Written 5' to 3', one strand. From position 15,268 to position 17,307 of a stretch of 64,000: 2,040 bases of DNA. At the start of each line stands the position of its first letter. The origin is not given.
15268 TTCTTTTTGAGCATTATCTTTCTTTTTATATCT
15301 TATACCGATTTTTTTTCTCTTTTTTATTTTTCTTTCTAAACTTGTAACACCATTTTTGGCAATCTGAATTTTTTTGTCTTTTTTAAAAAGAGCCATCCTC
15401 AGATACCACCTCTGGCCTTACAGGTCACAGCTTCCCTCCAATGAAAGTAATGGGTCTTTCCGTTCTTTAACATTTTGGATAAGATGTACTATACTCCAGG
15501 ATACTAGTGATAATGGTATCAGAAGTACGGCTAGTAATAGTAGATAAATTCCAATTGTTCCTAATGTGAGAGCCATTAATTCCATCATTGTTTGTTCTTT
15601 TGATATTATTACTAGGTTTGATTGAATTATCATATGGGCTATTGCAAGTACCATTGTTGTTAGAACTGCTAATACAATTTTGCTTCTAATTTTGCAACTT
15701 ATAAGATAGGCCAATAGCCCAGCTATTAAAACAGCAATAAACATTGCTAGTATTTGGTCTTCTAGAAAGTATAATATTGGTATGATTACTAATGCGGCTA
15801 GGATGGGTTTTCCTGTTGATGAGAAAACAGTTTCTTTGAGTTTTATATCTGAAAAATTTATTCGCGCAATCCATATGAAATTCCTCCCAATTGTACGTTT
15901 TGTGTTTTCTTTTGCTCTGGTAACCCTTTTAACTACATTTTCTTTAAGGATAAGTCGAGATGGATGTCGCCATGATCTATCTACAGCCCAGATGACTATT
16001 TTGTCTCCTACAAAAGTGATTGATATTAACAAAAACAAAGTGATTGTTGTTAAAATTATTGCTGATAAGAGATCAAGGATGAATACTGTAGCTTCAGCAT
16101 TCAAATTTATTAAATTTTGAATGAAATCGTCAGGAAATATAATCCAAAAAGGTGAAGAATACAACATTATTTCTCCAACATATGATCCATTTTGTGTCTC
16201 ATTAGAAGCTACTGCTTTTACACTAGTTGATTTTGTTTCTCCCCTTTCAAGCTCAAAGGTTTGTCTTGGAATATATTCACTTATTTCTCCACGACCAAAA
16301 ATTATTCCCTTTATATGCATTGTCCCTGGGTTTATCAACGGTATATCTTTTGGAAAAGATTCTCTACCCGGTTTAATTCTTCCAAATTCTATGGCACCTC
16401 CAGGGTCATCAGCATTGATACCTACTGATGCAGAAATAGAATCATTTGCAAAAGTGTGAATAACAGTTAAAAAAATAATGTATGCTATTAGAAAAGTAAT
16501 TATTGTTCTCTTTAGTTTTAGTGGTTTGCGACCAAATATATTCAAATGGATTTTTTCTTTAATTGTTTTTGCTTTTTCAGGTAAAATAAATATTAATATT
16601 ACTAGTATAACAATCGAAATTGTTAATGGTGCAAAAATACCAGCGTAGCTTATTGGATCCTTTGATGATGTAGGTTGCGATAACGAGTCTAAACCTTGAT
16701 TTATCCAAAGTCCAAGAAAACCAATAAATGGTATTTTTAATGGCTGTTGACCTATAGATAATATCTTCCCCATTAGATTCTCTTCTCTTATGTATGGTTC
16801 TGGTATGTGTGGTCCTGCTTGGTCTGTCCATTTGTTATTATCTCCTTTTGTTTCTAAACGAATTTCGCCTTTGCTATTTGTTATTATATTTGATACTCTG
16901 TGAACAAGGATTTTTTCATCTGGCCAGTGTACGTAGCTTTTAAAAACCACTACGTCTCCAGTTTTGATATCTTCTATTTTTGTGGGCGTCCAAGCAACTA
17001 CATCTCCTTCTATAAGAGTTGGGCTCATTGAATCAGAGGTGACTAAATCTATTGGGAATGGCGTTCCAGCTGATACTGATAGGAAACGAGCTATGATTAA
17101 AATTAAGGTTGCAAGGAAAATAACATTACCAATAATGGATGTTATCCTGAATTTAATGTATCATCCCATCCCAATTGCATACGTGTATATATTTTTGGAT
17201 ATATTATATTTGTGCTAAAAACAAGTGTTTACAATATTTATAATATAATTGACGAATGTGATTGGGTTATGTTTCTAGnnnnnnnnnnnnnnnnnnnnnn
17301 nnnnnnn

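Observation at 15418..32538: Candidate dedicated peptidase/substrate surface system: three proteins share the post-signal motif TQYxTT[KR]xxYSF next to a SipW-type peptidase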

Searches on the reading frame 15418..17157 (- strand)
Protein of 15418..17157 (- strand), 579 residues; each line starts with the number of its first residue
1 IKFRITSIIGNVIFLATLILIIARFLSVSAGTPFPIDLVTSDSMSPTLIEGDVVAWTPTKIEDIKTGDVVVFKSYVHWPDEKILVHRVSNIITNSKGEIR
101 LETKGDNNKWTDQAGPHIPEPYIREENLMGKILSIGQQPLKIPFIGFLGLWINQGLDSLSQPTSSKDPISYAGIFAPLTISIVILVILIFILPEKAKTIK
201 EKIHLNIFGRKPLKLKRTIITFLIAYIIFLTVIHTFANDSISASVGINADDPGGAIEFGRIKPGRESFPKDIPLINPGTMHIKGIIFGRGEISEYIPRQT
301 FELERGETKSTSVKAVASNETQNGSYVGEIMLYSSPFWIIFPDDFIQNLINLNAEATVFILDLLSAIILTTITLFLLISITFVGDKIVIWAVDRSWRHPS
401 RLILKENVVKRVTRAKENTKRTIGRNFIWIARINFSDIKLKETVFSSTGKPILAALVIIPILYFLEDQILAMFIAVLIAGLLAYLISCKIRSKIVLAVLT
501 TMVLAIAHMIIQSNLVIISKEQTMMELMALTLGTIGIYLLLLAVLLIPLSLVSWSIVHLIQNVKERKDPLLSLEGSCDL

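Call 7: search_protein_families(library=pfam, proteins=[window:15418-17028:-], max_evalue=0.01)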
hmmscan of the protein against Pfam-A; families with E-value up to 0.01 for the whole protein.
window:15418-17028:- (536 aa): 0 families

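Call 8: search_protein_families(library=ncbifam, proteins=[window:15418-17157:-], max_evalue=1)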
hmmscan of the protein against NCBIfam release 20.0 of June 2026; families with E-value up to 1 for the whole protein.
window:15418-17157:- (579 aa): 5 families
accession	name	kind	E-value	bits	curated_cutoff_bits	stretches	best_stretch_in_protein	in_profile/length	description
TIGR02228.1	sigpep_I_arch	equivalog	1.2e-22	80.4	51.85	1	9-148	3-129/158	signal peptidase I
NF046067.1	SigPepSipWBacil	equivalog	1.1e-10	41.5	190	1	8-148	6-136/189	signal peptidase I SipW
TIGR02227.1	sigpep_I_bact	equivalog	8.9e-06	25.7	47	1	18-88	7-74/162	signal peptidase I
TIGR02754.1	sod_Ni_protease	equivalog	0.019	15.4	63.25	1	39-91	3-55/90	nickel-type superoxide dismutase maturation protease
TIGR00223.1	panD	equivalog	0.077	12.9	106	1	63-103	78-118/126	aspartate 1-decarboxylase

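Call 9: search_protein_families(library=pfam, proteins=[window:15418-17157:-], max_evalue=10)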
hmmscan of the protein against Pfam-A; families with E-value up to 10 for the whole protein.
window:15418-17157:- (579 aa): 2 families
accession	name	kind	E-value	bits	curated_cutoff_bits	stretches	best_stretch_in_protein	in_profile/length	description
PF10502.14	Peptidase_S26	-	7e-05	23.3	22.9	1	15-87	7-76/168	Signal peptidase, peptidase S26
PF00717.28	Peptidase_S24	-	0.0077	16.4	23.3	1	39-113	40-101/116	Peptidase S24-like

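Call 37: find_homologous_proteins(query=window:15418-17157:-, max_evalue=0.001)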
Query window:15418-17157:- (579 aa): 165 proteins with E <= 0.001 among 8000 candidates; the best 120 are listed.
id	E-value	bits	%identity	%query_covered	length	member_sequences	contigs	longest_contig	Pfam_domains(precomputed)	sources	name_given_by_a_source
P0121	0.0e+0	1164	100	93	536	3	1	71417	-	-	-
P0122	2.0e-263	893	74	92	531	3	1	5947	-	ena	-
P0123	1.5e-261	887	73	92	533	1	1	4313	-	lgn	-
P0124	1.3e-256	871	67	98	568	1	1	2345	-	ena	-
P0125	5.5e-251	852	64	96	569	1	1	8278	PF10502.15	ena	-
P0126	2.5e-248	843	63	100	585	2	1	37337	-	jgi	-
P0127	4.8e-247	839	64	96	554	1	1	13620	-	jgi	jgi:signal peptidase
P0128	1.0e-246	838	65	97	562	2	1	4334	-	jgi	-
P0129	2.8e-245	833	67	92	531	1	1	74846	-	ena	-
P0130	7.4e-243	825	63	99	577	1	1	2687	-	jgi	jgi:signal peptidase I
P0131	2.4e-242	823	65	94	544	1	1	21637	-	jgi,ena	-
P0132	8.2e-242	822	62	99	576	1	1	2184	-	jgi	-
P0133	2.5e-241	820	65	93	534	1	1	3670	-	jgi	jgi:signal peptidase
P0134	4.5e-241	819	65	96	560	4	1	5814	-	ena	-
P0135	2.4e-240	817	65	94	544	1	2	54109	-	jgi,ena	-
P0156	1.4e-230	785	59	98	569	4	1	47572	-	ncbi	-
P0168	7.9e-228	776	64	93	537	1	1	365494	-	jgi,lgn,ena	-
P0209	7.4e-216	736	56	100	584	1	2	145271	PF10502.15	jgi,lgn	-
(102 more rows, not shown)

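Call 39: find_encoding_contigs(protein=P0129, flank=6000, max_places=1)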
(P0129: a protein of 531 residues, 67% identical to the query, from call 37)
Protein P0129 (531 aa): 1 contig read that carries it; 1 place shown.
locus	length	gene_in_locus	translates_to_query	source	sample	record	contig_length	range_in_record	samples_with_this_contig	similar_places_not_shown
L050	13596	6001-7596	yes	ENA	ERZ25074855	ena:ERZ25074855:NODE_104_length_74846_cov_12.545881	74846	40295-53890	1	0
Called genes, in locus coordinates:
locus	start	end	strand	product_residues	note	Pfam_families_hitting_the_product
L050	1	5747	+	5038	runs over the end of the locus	PF10102:DUF2341, PF00085:Thioredoxin (weak), PF00082:Peptidase_S8, PF00054:Laminin_G_1 (faint), PF00082:Peptidase_S8, PF13385:Laminin_G_3, PF10102:DUF2341 (weak), PF13385:Laminin_G_3, +1 more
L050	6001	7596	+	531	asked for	-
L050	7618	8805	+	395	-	PF05239:PRC (faint)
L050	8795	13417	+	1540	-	-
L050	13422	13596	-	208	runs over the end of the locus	PF01917:Flagellin_arch-type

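Call 40: find_encoding_contigs(protein=P0168, flank=10000, max_places=1)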
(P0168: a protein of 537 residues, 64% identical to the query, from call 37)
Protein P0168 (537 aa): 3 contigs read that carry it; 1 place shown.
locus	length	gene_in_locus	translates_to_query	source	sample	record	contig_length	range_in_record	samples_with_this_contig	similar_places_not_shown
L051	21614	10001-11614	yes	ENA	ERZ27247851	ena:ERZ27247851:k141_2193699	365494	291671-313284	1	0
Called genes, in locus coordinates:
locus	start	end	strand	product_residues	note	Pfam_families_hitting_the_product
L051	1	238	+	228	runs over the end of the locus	-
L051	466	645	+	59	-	PF04014:MazE_antitoxin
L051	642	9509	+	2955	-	PF10102:DUF2341, PF13385:Laminin_G_3, PF10102:DUF2341 (weak), PF13385:Laminin_G_3, PF10102:DUF2341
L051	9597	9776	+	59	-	PF04014:MazE_antitoxin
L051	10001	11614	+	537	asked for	-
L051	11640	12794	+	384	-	PF05239:PRC (weak)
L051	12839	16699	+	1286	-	-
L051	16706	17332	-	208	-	PF01917:Flagellin_arch-type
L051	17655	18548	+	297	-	PF01917:Flagellin_arch-type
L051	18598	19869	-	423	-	PF00989:PAS (weak), PF13426:PAS_9 (weak), PF08447:PAS_3 (faint), PF13426:PAS_9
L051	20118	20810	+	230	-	PF05377:FlaC_arch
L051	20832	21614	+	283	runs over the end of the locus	PF04659:Arch_fla_DE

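Call 49: search_protein_families(library=pfam, alignment_id=A2, max_evalue=10)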
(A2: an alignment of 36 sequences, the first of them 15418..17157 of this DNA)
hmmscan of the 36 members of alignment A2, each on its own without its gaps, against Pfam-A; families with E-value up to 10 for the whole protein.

A. member 1, window:15418-17157:- (579 aa): 2 families
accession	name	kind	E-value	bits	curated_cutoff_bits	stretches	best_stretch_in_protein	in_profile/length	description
PF10502.14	Peptidase_S26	-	7e-05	23.3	22.9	1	15-87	7-76/168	Signal peptidase, peptidase S26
PF00717.28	Peptidase_S24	-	0.0077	16.4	23.3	1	39-113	40-101/116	Peptidase S24-like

B. families by the number of members that match (of 36 scanned): 26 families (the first 25 are shown)
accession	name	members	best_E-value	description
PF10502.14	Peptidase_S26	36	2e-06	Signal peptidase, peptidase S26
PF00717.28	Peptidase_S24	29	0.00056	Peptidase S24-like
PF01127.27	Sdh_cyt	3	0.0014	Succinate dehydrogenase/Fumarate reductase transmembrane subunit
PF07010.17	Endomucin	2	0.019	Endomucin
PF07331.16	TctB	2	0.03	Tripartite tricarboxylate transporter TctB family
PF19529.4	DUF6057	2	2.2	Family of unknown function (DUF6057)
PF04821.19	TIMELESS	1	0.0046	Timeless protein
PF18719.7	ArlS_N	1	0.022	ArlS sensor domain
PF24379.1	DUF7535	1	0.027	Family of unknown function (DUF7535)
PF07663.16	EIIBC-GUT_C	1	0.039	Sorbitol phosphotransferase enzyme II C-terminus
PF17000.10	Asp5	1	0.041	Accessory secretory protein Sec, Asp5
PF02194.20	PXA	1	0.045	PXA domain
PF20225.4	DUF6584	1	0.051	Family of unknown function (DUF6584)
PF14610.12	Psg1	1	0.082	Ykl077w/Psg1 (Pma1 Stabilization in Golgi)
PF05398.16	PufQ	1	0.088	PufQ cytochrome subunit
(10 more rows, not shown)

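Call 57: predict_structure(alignment_id=A2)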
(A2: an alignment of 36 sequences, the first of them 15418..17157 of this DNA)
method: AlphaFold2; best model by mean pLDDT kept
length: 579 residues; sequences in the alignment: 36
mean_pLDDT: 56.2   pTM: 0.38
mean pLDDT of the five models: 56.2, 54.3, 52.5, 52.0, 51.0
residues with pLDDT >= 90: 0; 70-90: 138; 50-70: 197; < 50: 244
segments of 3 or more residues with pLDDT < 50: 1-6, 26-57, 77-80, 132-181, 190-213, 277-279, 396-405, 427-445, 448-467, 469-472, 479-494, 513-530, 556-579
pLDDT, mean of each block of 10 residues (from residue 1): 45 55 49 26 30 45 70 54 67 82 67 68 71 37 33 40 33 42 49 43 45 54 59 56 83 77 86 61 80 86 70 85 85 74 84 81 70 62 56 48 45 60 52 39 45 44 45 50 44 49 56 47 47 51 56 50 39 33
secondary structure, 60 per line:
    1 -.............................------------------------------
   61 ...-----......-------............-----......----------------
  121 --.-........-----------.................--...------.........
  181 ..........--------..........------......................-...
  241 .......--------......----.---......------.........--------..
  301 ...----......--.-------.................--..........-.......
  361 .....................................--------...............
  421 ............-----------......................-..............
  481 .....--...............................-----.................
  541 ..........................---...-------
elements in order: H2-30 E69-74 E82-93 E99-104 E128-132 H144-160 H172-190 H199-208 H215-236 E238-247 E256-261 E270-275 E282-290 E299-303 E308-313 E324-335 H336-340 H343-352 H354-397 H406-432 H444-465 H467-485 H488-518 H524-566

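Call 62: fold_search(model_id=the predicted structure, library=pdb)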
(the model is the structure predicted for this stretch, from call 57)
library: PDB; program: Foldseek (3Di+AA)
matches with E <= 10: 809; with E <= 0.001: 0
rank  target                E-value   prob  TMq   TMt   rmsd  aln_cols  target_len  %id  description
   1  9i0y_0                6.0e-03  0.80  0.09  0.30  10.6       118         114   11  Recombinant Ena2A fibers (released 2025-03-12)
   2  9i0y_a                7.1e-03  0.77  0.09  0.30  10.6       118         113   11  Recombinant Ena2A fibers (released 2025-03-12)
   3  7p2q_A                1.0e-02  1.00  0.11  0.35   7.2        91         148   25  Human Signal Peptidase Complex Paralog C (SPC-C) (released 2021-10-06)
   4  9t3p_A                3.1e-02  0.25  0.06  0.21  13.1        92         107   15  Nonameric Ena1C ring of Bacillus cereus (released 2025-12-03)
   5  3es1                  3.4e-02  0.15  0.06  0.15  16.2       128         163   12  Crystal structure of protein with a cupin-like fold and unknown function (YP_001165807.1) from NOVOSPHINGOBIUM AROMATICI (released 2008-10-14)
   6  9vzi_B                5.0e-02  0.80  0.11  0.36   5.4       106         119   13  Cyanopodophage Pan3 Needle (released 2025-11-26)
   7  5gu5                  5.0e-02  0.57  0.10  0.32   5.8       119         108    9  Crystal structure of p24gamma2 GOLD domain determined by sulfur-SAD (released 2017-01-25)
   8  7p2p_A                5.3e-02  0.99  0.11  0.37   8.4       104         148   27  Human Signal Peptidase Complex Paralog A (SPC-A) (released 2021-10-06)
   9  2zez_A                5.5e-02  0.11  0.05  0.13  16.4        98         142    6  Family 16 Carbohydrate Binding Module-2 (released 2008-03-25)
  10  2zew_A                5.9e-02  0.10  0.05  0.13  16.2        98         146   11  Family 16 Cabohydrate Binding Domain Module 1 (released 2008-03-04)
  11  7rrm_A                6.2e-02  0.75  0.11  0.40   5.3       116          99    7  Structure of the human TMED1 (p24gamma1) Golgi dynamics Domain (released 2021-10-20)
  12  2zez_C                6.2e-02  0.60  0.10  0.29   7.7       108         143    6  Family 16 Carbohydrate Binding Module-2 (released 2008-03-25)
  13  2zez_B                6.5e-02  0.10  0.05  0.13  16.4        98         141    7  Family 16 Carbohydrate Binding Module-2 (released 2008-03-25)
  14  3oea_A                6.9e-02  0.10  0.05  0.13  16.0        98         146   11  Crystal structure of the Q121E mutants of C.polysaccharolyticus CBM16-1 bound to cellopentaose (released 2010-08-25)
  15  2zew_B                6.9e-02  0.10  0.05  0.13  16.1        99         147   11  Family 16 Cabohydrate Binding Domain Module 1 (released 2008-03-04)
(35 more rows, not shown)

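Call 72: search_dna_similar(query=window:15418-17157:-, collection=plasmids, mode=protein, max_evalue=0.001, max_rows=15)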
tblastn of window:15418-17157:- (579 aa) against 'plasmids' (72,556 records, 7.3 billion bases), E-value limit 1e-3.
Records with a match: 13; places in all: 13; records where one place covers at least 80% of the query: 0.
Best place of each record, by identity: <60% 13.
By first word of the organism name: Haloferax 3; Arthrobacter 2; Natronorubrum 2; Bacillus 1; Halocatena 1; Halarchaeum 1; Halorubrum 1; Halobaculum 1; Lacticaseibacillus 1.
By predicted mobility (MOB-suite, as given by PLSDB): non-mobilizable 11; mobilizable 2.
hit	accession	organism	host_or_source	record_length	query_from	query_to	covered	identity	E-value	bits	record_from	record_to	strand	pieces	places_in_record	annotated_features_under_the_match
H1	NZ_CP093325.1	Bacillus sp. N5-665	whole organism,peat soil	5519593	5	147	25%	34.2%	1e-8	66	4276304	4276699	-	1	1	none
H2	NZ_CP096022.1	Halocatena salina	cell culture,sediment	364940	1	146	25%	32.4%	2e-9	69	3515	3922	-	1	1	signal peptidase I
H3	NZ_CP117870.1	Arthrobacter agilis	cell culture,Middle part of the water ...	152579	8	146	24%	33.8%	1e-4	53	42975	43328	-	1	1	signal peptidase I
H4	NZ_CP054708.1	Halarchaeum sp. CBA1220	solar salt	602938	3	146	25%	30.6%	3e-5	55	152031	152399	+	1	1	signal peptidase I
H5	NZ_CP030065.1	Halorubrum sp. PV6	salt water,water sample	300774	11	146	23%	32.1%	8e-8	63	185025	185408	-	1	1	signal peptidase I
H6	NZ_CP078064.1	Haloferax larsenii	Cell culture,Salt Lake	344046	19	146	22%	34.1%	1e-6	59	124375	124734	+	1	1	signal peptidase I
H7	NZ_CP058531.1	Halobaculum halophilum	cell culture,sediment in salt lake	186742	14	148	23%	32.1%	5e-7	61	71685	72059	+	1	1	signal peptidase I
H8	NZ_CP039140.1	Haloferax mediterranei ATCC 33500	Cell culture,Spain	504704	12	146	23%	30.1%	5e-5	54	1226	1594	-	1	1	signal peptidase I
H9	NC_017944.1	Haloferax mediterranei ATCC 33500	-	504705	12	146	23%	30.1%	5e-5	54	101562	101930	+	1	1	signal peptidase I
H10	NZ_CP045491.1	Natronorubrum aibiense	single cell,Xinjiang Aibi Salt Lake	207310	38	156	21%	32.8%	4e-4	51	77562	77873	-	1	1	signal peptidase I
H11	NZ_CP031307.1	Natronorubrum bangense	Cell culture,The Bange salt-alkaline ...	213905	38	156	21%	31.9%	8e-4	50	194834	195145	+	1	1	signal peptidase I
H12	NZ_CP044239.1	Lacticaseibacillus paracasei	Pickle,fermented vegetable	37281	33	154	21%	30.3%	5e-6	57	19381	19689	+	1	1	signal peptidase I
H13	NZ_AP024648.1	Arthrobacter sp. StoSoilB13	-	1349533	41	146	18%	34.3%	5e-8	64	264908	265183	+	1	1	record has no annotation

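Call 73: get_annotated_region(hit=H9, flank=8000)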
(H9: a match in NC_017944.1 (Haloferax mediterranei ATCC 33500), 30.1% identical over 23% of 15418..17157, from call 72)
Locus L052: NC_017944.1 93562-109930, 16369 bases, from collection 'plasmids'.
description: Haloferax mediterranei ATCC 33500 plasmid pHM500, complete sequence
organism: Haloferax mediterranei ATCC 33500 (NCBI taxid 523841)
taxonomy: Archaea; Euryarchaeota; Halobacteria; Halobacteriales; Haloferacaceae; Haloferax; Haloferax mediterranei; Haloferax mediterranei ATCC 33500
host: -; source: -; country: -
typing (MOB-suite, as given by PLSDB): non-mobilizable
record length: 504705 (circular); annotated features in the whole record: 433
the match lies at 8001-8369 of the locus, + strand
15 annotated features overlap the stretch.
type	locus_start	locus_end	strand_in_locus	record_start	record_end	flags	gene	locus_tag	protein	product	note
CDS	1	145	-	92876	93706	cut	-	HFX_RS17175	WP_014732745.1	ABC transporter permease subunit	GO:0055085 - transmembrane transport [Evidence IEA]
CDS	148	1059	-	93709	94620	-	-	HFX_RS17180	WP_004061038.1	ABC transporter permease subunit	GO:0055085 - transmembrane transport [Evidence IEA]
CDS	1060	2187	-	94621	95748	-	-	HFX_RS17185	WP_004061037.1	extracellular solute-binding protein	-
CDS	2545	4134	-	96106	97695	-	-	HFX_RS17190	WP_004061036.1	BCCT family transporter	-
CDS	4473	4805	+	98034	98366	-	-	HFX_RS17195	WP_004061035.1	2Fe-2S iron-sulfur cluster-binding protein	-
CDS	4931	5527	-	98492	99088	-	-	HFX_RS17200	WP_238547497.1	DUF998 domain-containing protein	-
CDS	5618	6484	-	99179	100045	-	-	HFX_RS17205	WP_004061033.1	UbiA family prenyltransferase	-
CDS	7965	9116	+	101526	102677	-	-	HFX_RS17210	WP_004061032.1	signal peptidase I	-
CDS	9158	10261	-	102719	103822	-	-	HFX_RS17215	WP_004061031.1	LamG domain-containing protein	-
CDS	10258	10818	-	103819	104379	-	-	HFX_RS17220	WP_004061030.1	hypothetical protein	-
CDS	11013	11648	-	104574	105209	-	-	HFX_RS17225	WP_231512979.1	hypothetical protein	-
CDS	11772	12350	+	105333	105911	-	-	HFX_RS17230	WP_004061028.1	hypothetical protein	-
CDS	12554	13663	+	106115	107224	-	-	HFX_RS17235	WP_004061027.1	hypothetical protein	-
CDS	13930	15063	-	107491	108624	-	-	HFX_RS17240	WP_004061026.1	DUF5305 domain-containing protein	-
CDS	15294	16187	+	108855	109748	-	-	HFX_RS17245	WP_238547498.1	hypothetical protein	-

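Call 79: search_protein_families(library=pfam, proteins=[L052:11013-11648:-, L052:11772-12350:+, L052:12554-13663:+], max_evalue=0.01)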
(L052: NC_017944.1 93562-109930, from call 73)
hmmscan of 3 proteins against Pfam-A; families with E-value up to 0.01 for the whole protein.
L052:11013-11648:- (211 aa): 0 families

L052:11772-12350:+ (192 aa): 0 families

L052:12554-13663:+ (369 aa): 1 family
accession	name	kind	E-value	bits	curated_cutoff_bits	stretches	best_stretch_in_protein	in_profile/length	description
PF05642.16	Sporozoite_P67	-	0.0015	17.2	28.9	1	141-225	88-170/727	Sporozoite P67 surface antigen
